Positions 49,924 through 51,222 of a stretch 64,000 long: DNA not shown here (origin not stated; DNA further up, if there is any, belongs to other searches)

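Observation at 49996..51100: Lower-GC single-gene insert encoding a protein with a degenerate ParB/Srx-like C-terminal block, between dcyD-like and deoC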

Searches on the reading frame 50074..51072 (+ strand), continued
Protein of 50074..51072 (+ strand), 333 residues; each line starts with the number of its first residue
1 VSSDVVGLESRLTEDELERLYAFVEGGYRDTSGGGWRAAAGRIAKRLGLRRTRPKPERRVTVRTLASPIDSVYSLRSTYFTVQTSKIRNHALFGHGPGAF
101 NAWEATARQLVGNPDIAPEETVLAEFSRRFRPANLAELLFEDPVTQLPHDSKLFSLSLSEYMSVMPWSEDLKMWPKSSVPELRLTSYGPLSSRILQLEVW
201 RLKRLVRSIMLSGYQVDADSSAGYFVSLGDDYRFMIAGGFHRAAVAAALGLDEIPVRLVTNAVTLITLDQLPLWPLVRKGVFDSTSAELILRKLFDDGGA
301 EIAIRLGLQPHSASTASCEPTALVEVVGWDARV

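Call 29: predict_structure(alignment_id=A2)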
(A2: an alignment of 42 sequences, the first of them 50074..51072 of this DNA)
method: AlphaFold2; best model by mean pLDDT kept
length: 333 residues; sequences in the alignment: 42
mean_pLDDT: 90.2   pTM: 0.87
mean pLDDT of the five models: 90.2, 89.3, 89.3, 89.2, 89.0
residues with pLDDT >= 90: 265; 70-90: 32; 50-70: 14; < 50: 22
segments of 3 or more residues with pLDDT < 50: 1-7, 321-333
pLDDT, mean of each block of 10 residues (from residue 1): 52 95 89 72 90 75 95 92 97 96 98 98 98 97 96 97 96 95 95 97 97 92 97 97 97 96 96 98 98 96 96 64 46 38
secondary structure, 60 per line:
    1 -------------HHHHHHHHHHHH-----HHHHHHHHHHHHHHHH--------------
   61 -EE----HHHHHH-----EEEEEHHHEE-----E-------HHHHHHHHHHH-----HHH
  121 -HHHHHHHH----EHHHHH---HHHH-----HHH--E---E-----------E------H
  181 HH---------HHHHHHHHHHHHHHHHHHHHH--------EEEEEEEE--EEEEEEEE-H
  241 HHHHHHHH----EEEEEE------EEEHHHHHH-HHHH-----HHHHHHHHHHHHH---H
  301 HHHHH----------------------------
elements in order: H14-25 H31-46 H68-73 E79-83 H102-112 H122-129 H135-139 H143-146 H192-212 E221-228 E231-238 H240-248 E253-258 E265-267 H268-273 H275-278 H284-296 H300-305

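Call 35: find_encoding_contigs(protein=P0164, flank=10000, max_places=3)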
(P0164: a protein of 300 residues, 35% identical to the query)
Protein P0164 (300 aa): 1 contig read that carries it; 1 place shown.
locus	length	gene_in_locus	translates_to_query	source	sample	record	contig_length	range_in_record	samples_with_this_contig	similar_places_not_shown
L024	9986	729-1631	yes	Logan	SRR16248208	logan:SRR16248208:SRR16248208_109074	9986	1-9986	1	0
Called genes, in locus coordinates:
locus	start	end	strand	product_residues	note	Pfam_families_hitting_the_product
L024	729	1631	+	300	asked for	-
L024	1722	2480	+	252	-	-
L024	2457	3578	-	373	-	PF01636:APH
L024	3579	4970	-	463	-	PF01943:Polysacc_synt, PF13440:Polysacc_synt_3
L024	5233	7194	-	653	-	PF13522:GATase_6, PF13537:GATase_7, PF00733:Asn_synthase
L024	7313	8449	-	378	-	PF00535:Glycos_transf_2, PF10111:Glyco_tranf_2_2, PF13641:Glyco_tranf_2_3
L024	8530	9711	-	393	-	PF13439:Glyco_transf_4, PF13579:Glyco_trans_4_4, PF20706:GT4-conflict, PF00534:Glycos_transf_1, PF13692:Glyco_trans_1_4, PF13524:Glyco_trans_1_2 (weak)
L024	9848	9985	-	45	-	?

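Call 36: find_encoding_contigs(protein=P0163, flank=10000, max_places=3)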
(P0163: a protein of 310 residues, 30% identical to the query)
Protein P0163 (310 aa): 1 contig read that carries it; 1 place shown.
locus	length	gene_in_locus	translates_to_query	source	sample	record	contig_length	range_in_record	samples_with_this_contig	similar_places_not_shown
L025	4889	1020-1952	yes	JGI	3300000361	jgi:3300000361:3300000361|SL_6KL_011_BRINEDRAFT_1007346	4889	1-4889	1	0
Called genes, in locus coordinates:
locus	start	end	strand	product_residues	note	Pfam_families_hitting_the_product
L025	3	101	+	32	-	?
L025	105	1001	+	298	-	-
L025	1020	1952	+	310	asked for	-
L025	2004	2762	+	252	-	-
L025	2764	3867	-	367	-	PF01636:APH (faint)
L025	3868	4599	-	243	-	PF13440:Polysacc_synt_3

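Call 37: find_encoding_contigs(protein=P0013, flank=10000, max_places=3)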
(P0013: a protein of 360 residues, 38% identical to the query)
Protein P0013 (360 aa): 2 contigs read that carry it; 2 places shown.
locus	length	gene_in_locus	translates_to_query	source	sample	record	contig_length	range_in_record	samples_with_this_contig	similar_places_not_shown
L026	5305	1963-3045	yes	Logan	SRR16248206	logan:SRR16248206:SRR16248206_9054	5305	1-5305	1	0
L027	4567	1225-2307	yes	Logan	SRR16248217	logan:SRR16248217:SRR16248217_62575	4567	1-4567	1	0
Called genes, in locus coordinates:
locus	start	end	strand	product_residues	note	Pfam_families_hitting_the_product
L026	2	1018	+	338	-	?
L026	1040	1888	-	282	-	PF04784:DUF547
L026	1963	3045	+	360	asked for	-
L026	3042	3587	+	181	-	-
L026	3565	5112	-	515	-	-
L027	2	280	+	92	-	?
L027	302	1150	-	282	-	PF04784:DUF547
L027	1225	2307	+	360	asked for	-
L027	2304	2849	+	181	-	-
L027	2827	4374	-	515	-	-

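Call 38: find_encoding_contigs(protein=P0012, flank=10000, max_places=3)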
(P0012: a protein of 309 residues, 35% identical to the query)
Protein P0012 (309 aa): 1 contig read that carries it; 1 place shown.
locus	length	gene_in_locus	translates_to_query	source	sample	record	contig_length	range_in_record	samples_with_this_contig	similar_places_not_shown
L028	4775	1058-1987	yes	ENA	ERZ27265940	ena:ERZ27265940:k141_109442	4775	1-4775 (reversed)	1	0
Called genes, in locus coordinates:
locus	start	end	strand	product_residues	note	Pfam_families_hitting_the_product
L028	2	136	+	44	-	?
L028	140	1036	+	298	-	-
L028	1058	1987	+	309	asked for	-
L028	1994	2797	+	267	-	-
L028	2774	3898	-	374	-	-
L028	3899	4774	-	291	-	?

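Call 43: search_solved_structures(query=A2, max_evalue=10, show_alignments=3)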
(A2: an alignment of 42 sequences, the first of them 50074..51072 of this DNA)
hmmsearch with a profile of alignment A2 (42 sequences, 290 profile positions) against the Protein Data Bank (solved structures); distinct sequences matched with E-value up to 10: 8.
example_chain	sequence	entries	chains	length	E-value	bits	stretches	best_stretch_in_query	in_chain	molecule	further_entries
5uje_A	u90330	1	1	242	0.00036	22.9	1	177-236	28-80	SbnI protein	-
6nr6_A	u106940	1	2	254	0.011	18.1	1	210-241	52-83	Bifunctional transcriptional regulator/O-phospho-L-serine synthase SbnI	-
5ujd_A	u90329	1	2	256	0.011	18.1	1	210-241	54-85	Siderophore biosynthesis protein SbnI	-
7y8z_A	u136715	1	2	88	0.079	15.3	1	176-209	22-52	UPF0297 protein A7J08_00425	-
7y86_A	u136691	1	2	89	0.08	15.3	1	176-209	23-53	UPF0297 protein A7J08_00425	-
7xya_G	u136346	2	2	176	0.22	13.8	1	226-276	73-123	AlpA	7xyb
8uws_C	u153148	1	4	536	1.6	11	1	36-76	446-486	Beta-xylosidase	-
7k1r_A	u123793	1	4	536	1.6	11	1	36-76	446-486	Beta xylosidase GH43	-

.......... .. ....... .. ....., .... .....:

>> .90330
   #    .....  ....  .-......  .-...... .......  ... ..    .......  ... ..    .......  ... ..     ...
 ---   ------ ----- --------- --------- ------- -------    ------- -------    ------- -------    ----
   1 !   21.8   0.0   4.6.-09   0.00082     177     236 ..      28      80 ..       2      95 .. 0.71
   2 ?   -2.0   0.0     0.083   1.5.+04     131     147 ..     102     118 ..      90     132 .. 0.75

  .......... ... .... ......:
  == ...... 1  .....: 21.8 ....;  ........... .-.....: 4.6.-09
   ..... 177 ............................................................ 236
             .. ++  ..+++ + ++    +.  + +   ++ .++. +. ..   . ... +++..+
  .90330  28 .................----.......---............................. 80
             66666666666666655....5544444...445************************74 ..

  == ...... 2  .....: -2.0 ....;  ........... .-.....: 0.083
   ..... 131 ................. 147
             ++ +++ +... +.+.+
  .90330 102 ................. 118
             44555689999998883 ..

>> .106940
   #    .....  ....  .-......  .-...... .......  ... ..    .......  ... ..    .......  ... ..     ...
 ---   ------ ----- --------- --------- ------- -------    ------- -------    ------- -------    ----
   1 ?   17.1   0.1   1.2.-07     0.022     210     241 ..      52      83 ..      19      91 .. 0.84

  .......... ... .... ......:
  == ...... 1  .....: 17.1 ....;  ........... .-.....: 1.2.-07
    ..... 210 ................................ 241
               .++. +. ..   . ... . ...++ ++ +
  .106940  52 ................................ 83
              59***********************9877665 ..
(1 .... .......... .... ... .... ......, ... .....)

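Call 47: fold_search(model_id=the predicted structure, library=pdb)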
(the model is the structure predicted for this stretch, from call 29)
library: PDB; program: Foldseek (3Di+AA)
matches with E <= 10: 101; with E <= 0.001: 0
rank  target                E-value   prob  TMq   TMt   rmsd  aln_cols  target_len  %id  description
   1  1yzs_MODEL_1_A        2.1e-02  0.97  0.17  0.40   4.1        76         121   24  Solution structure of human sulfiredoxin (srx) (released 2005-03-22)
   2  8qa9_A                2.2e-02  0.77  0.14  0.22  13.6       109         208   19  Crystal structure of the RK2 plasmid encoded co-complex of the C-terminally truncated transcriptional repressor protei (released 2024-02-21)
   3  7lj1_g                2.4e-02  0.97  0.17  0.45   4.6        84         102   24  Human Prx1-Srx Decameric Complex (released 2021-07-14)
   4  7lj1_i                2.4e-02  0.97  0.17  0.45   4.5        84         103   24  Human Prx1-Srx Decameric Complex (released 2021-07-14)
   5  7lj1_d                2.8e-02  0.91  0.16  0.40   5.0        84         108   24  Human Prx1-Srx Decameric Complex (released 2021-07-14)
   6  8qa9_B                2.8e-02  0.75  0.14  0.22  13.5       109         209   19  Crystal structure of the RK2 plasmid encoded co-complex of the C-terminally truncated transcriptional repressor protei (released 2024-02-21)
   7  3hy2_X                3.0e-02  0.98  0.16  0.46   3.8        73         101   25  Crystal Structure of Sulfiredoxin in Complex with Peroxiredoxin I and ATP:Mg2+ (released 2009-10-06)
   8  7lj1_n                3.3e-02  0.89  0.16  0.44   5.0        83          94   23  Human Prx1-Srx Decameric Complex (released 2021-07-14)
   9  7lj1_b                5.2e-02  0.85  0.16  0.41   5.0        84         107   24  Human Prx1-Srx Decameric Complex (released 2021-07-14)
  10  7lj1_a                5.8e-02  0.91  0.17  0.44   4.5        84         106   24  Human Prx1-Srx Decameric Complex (released 2021-07-14)
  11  6ryk_B                6.2e-02  0.60  0.13  0.30  15.0       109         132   16  Crystal structure of the ParB-like protein PadC (released 2020-01-22)
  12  7ol9_B                6.9e-02  0.75  0.15  0.24   9.9       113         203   13  Crystal structure of C-terminally truncated Bacillus subtilis nucleoid occlusion protein (Noc) complexed to the Noc-bi (released 2022-03-09)
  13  1xw4                  7.3e-02  0.82  0.15  0.38   4.6        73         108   25  Crystal Structure of Human Sulfiredoxin (Srx) in Complex with ADP (released 2005-05-24)
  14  7lj1_k                7.7e-02  0.89  0.17  0.47   4.5        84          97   24  Human Prx1-Srx Decameric Complex (released 2021-07-14)
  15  2rii_Y                8.6e-02  0.91  0.16  0.45   4.1        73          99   25  Crystal Structure of Human Peroxiredoxin I in complex with Sulfiredoxin (released 2008-01-08)
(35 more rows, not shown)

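Call 51: find_related_loci(query=A3, collection=metagenome_contigs, flank=8000)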
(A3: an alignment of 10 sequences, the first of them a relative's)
Query A3 (304 aa) in metagenome_contigs; peptide patterns used: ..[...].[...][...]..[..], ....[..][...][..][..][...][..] (x = any residue, [..] = any of these).
108 stretches matched a pattern; 13 encode a relative of the query (tblastn E <= 1e-3); 13 distinct loci.
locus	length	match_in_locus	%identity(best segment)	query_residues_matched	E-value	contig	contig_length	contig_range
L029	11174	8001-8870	42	1-287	5e-65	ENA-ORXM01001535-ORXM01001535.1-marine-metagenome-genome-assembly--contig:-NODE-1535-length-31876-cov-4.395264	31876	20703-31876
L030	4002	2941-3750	39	2-282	3e-59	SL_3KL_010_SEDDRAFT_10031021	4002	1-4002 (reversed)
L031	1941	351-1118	41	28-282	7e-60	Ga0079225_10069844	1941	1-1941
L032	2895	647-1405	34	32-282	4e-43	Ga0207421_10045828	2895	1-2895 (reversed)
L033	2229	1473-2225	33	1-252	2e-34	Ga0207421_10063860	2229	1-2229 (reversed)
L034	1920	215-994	31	1-268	2e-32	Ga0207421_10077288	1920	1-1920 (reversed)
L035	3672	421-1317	29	2-282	3e-28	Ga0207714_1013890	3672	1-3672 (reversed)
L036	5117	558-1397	32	9-282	5e-28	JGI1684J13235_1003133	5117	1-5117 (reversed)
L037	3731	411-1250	32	9-282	4e-28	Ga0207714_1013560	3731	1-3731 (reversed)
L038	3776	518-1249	33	49-282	8e-27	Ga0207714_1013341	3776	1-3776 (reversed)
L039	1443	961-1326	29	2-121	1e-12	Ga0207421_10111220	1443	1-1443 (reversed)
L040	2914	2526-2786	34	38-120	1e-11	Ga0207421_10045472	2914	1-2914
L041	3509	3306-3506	38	49-121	3e-9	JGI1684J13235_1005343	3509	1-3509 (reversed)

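Call 53: search_protein_families(library=pfam, proteins=[L036:1603-2466:+, L036:2697-3611:+, L036:3773-4783:+, L030:36-1676:+, L030:1942-2811:+, L035:2597-3415:+, L032:1437-2396:-, L029:5857-7662:-, L029:2967-5717:-, L029:9188-11041:+], max_evalue=0.001)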
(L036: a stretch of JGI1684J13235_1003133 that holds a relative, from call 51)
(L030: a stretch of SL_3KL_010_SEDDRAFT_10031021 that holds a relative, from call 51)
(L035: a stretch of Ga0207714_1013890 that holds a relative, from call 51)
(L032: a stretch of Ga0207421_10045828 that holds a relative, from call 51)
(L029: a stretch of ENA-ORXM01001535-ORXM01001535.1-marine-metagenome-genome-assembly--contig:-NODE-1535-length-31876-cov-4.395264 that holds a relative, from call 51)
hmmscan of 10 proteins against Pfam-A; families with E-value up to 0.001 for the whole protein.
L036:1603-2466:+ (287 aa): 2 families
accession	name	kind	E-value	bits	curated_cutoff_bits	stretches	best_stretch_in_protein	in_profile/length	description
PF13469.12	Sulfotransfer_3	-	1.3e-25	91.4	27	2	103-211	92-214/216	Sulfotransferase family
PF00685.33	Sulfotransfer_1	-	6.3e-12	45.9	22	1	43-230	3-202/255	Sulfotransferase domain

L036:2697-3611:+ (304 aa): 2 families
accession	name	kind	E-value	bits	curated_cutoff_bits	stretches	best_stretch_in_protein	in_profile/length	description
PF00535.33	Glycos_transf_2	-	5.2e-12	46.5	23.3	1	8-135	1-128/168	Glycosyl transferase family 2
PF13641.12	Glyco_tranf_2_3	-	2e-10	41.6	27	1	7-128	3-128/230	Glycosyltransferase like family 2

L036:3773-4783:+ (336 aa): 1 family
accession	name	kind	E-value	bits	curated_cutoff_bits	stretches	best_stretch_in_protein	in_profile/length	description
PF13704.12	Glyco_tranf_2_4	-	3.5e-12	47.1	27.5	1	18-109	9-88/98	Glycosyl transferase family 2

L030:36-1676:+ (546 aa): 5 families
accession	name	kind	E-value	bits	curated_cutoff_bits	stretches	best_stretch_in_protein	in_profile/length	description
PF00535.33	Glycos_transf_2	-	3.9e-36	124.9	23.3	1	8-123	1-117/168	Glycosyl transferase family 2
PF10111.15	Glyco_tranf_2_2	-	1.4e-18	67.8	27.3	1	8-116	1-113/276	Glycosyltransferase like family 2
PF13641.12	Glyco_tranf_2_3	-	7.5e-10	39.6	27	1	7-112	3-114/230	Glycosyltransferase like family 2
PF00132.30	Hexapep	-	8e-10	38.4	27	1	483-517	2-36/36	Bacterial transferase hexapeptide (six repeats)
PF14602.12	Hexapep_2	-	4.4e-06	26.7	27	1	482-517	1-34/34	Hexapeptide repeat of succinyl-transferase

L030:1942-2811:+ (289 aa): 4 families
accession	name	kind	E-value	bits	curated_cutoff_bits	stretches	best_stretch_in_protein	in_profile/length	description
PF00535.33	Glycos_transf_2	-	5e-29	101.8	23.3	1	4-164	1-164/168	Glycosyl transferase family 2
PF10111.15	Glyco_tranf_2_2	-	7.8e-16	58.8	27.3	1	4-206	1-219/276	Glycosyltransferase like family 2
PF13641.12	Glyco_tranf_2_3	-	7.9e-14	52.7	27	1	3-205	3-213/230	Glycosyltransferase like family 2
PF13632.12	Glyco_trans_2_3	-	3.3e-06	27.5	27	1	154-248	74-172/198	Glycosyl transferase family group 2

L035:2597-3415:+ (272 aa): 2 families
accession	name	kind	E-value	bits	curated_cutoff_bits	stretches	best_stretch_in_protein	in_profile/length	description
PF00685.33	Sulfotransfer_1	-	1.1e-13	51.6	22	1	7-181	4-184/255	Sulfotransferase domain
PF13469.12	Sulfotransfer_3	-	6e-09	36.9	27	0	95-179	126-213/216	Sulfotransferase family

L032:1437-2396:- (319 aa): 3 families
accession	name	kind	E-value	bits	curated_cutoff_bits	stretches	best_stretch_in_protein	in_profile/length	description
PF00535.33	Glycos_transf_2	-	1.6e-22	80.7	23.3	1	9-155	1-145/168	Glycosyl transferase family 2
PF13641.12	Glyco_tranf_2_3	-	8.8e-05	23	27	1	8-119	3-119/230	Glycosyltransferase like family 2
PF10111.15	Glyco_tranf_2_2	-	8.8e-05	22.6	27.3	1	12-217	4-220/276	Glycosyltransferase like family 2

L029:5857-7662:- (601 aa): 3 families
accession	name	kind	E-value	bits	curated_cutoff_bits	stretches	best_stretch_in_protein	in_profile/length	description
PF00005.33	ABC_tran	-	6.6e-29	101.7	25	1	374-526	1-137/137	ABC transporter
PF00664.28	ABC_membrane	-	3e-13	50.5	28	1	69-258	38-222/274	ABC transporter transmembrane region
PF02463.25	SMC_N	-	5.5e-06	26.4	40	1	391-568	31-211/220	RecF/RecN/SMC N terminal domain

L029:2967-5717:- (916 aa): 3 families
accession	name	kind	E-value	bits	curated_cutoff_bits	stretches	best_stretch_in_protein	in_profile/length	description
PF03629.24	SASA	-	1.1e-23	84.5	24.8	1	517-787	4-224/226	Carbohydrate esterase, sialic acid-specific acetylesterase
PF07679.22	I-set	-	6.7e-06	26.5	23.7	0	326-351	65-90/90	Immunoglobulin I-set domain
PF08402.16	TOBE_2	-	6.5e-05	23.4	21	0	37-64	39-70/76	TOBE domain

L029:9188-11041:+ (617 aa): 1 family
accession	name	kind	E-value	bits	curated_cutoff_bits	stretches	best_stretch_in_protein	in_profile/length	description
PF18998.6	Flg_new_2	-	3.3e-24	85.1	23.6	3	54-113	14-71/73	Divergent InlB B-repeat domain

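Call 63: search_protein_families(library=ncbifam, alignment_id=A2, max_evalue=0.01)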
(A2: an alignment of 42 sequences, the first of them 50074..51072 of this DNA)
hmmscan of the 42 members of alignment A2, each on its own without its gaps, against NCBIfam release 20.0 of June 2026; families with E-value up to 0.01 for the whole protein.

A. member 1, window:50074-51072:+ (333 aa): 0 families

B. families by the number of members that match (of 42 scanned): 1 family
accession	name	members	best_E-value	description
NF053625.1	SerKinSerKArch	3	0.0036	ADP-dependent L-serine kinase SerK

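Call 64: search_protein_families(library=pfam, alignment_id=A2, max_evalue=0.1)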
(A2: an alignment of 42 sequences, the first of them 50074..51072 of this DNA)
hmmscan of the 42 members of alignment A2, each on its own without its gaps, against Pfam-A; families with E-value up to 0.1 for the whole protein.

A. member 1, window:50074-51072:+ (333 aa): 0 families

B. families by the number of members that match (of 42 scanned): 6 families
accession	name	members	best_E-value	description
PF19499.4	DUF6034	1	0.0052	Family of unknown function (DUF6034)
PF22162.2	PFIN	1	0.032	Plasmid Fertility inhibition factor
PF11432.13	DUF3197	1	0.034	Protein of unknown function (DUF3197)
PF13566.11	DUF4130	1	0.039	Domain of unknown function (DUF4130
PF14072.11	DndB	1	0.051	DNA-sulfur modification-associated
PF18588.6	WcbI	1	0.08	Polysaccharide biosynthesis enzyme WcbI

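Call 71: find_encoding_contigs(protein=P0016, flank=10000, max_places=3)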
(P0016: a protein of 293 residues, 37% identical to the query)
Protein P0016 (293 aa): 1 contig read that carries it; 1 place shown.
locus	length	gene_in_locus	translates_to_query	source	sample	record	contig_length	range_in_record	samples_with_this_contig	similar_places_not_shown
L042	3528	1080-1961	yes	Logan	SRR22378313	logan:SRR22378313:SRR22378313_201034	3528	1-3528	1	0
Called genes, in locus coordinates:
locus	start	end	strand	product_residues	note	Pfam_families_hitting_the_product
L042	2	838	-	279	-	?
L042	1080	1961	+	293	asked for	-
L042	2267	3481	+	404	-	PF18998:Flg_new_2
